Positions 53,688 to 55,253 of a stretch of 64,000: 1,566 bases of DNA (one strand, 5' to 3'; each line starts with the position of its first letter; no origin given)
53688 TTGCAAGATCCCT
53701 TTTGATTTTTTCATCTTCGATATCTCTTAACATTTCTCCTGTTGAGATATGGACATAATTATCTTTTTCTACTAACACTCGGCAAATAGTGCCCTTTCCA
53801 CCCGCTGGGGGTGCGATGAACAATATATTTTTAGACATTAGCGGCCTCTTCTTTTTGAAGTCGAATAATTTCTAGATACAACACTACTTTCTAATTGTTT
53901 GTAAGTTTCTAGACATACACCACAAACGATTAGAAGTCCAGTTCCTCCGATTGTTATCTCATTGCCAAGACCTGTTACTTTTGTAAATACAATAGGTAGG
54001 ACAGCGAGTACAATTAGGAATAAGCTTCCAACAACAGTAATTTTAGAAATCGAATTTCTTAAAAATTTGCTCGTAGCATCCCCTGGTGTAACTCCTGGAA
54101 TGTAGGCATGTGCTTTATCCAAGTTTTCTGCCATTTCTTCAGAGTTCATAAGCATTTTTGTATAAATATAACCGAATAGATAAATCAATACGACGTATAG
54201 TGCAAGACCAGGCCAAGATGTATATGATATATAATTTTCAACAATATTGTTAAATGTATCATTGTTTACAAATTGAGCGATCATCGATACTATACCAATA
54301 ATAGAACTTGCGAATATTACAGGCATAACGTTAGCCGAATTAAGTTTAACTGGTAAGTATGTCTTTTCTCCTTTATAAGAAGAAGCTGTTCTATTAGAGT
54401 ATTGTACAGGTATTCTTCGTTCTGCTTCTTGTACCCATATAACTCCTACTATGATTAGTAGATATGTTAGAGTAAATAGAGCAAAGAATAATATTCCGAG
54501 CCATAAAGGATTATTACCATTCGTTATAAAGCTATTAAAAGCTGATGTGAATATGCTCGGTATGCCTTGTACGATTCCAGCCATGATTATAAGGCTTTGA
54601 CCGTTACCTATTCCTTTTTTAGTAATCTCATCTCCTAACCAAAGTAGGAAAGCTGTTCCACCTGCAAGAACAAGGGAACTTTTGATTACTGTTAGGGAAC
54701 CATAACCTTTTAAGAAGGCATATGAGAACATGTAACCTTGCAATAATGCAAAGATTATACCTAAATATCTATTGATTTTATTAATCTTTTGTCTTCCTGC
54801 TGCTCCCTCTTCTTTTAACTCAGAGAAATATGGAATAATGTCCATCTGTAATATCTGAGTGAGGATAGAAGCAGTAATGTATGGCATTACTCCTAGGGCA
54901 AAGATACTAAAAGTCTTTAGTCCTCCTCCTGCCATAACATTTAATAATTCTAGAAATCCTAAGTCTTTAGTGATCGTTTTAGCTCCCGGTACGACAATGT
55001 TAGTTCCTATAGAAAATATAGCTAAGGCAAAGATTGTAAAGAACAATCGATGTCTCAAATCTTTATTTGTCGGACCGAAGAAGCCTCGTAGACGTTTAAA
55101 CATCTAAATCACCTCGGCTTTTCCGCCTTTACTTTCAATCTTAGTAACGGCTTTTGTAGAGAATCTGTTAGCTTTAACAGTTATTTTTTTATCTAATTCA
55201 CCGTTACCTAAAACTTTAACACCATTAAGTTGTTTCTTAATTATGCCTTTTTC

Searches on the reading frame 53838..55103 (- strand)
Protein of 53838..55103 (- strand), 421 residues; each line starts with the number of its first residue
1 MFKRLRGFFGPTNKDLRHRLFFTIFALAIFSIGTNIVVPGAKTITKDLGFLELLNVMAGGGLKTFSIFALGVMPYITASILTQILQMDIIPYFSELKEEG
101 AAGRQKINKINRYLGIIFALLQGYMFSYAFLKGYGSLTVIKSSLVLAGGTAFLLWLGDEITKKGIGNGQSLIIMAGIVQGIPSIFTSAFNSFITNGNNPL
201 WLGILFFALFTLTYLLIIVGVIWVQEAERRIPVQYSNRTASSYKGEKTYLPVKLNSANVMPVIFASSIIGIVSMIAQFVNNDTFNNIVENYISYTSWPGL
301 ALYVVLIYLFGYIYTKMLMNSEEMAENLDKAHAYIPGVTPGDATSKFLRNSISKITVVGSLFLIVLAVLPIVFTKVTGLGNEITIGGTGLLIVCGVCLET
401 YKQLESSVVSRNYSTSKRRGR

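Call 62: search_protein_families(library=pfam, proteins=[window:53838-55103:-], max_evalue=0.00001)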
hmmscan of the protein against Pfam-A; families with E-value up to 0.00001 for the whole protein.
window:53838-55103:- (421 aa): 1 family
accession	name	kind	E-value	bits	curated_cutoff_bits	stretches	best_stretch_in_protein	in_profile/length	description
PF00344.25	SecY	-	8e-95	318.2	32.2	1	66-401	1-306/306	SecY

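Call 76: find_homologous_proteins(query=window:53838-55103:-, max_evalue=1e-50)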
Query window:53838-55103:- (421 aa): 7996 proteins with E <= 1e-50 among 8000 candidates; the best 120 are listed.
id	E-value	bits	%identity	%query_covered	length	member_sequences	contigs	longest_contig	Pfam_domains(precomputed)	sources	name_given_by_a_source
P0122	5.8e-269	910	100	100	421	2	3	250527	PF00344.26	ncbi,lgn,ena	-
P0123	9.7e-264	893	98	100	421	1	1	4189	PF00344.26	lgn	-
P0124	1.2e-262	889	98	100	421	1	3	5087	PF00344.26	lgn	-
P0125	2.7e-252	855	93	100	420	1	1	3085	PF00344.26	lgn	-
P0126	2.1e-241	819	88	100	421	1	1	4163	PF00344.26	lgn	-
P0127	3.0e-235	799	85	100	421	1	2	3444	PF00344.26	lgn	-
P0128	3.7e-235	798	85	100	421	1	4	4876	PF00344.26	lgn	-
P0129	8.3e-235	797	85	100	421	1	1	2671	PF00344.26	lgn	-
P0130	3.2e-234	795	85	100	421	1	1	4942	PF00344.26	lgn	-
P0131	7.4e-234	794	85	100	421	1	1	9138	PF00344.26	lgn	-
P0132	5.4e-233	791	85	100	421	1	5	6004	PF00344.26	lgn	-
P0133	7.1e-233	791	85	100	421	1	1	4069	PF00344.26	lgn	-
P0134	3.7e-232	789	85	100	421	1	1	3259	PF00344.26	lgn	-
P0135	6.8e-232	788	84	100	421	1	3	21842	PF00344.26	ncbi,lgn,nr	ncbi:MAG TPA: preprotein translocase subunit SecY [Firmicutes bacterium]|nr:preprotein translocase s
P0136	1.6e-231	787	83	100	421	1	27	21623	PF00344.26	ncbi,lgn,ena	-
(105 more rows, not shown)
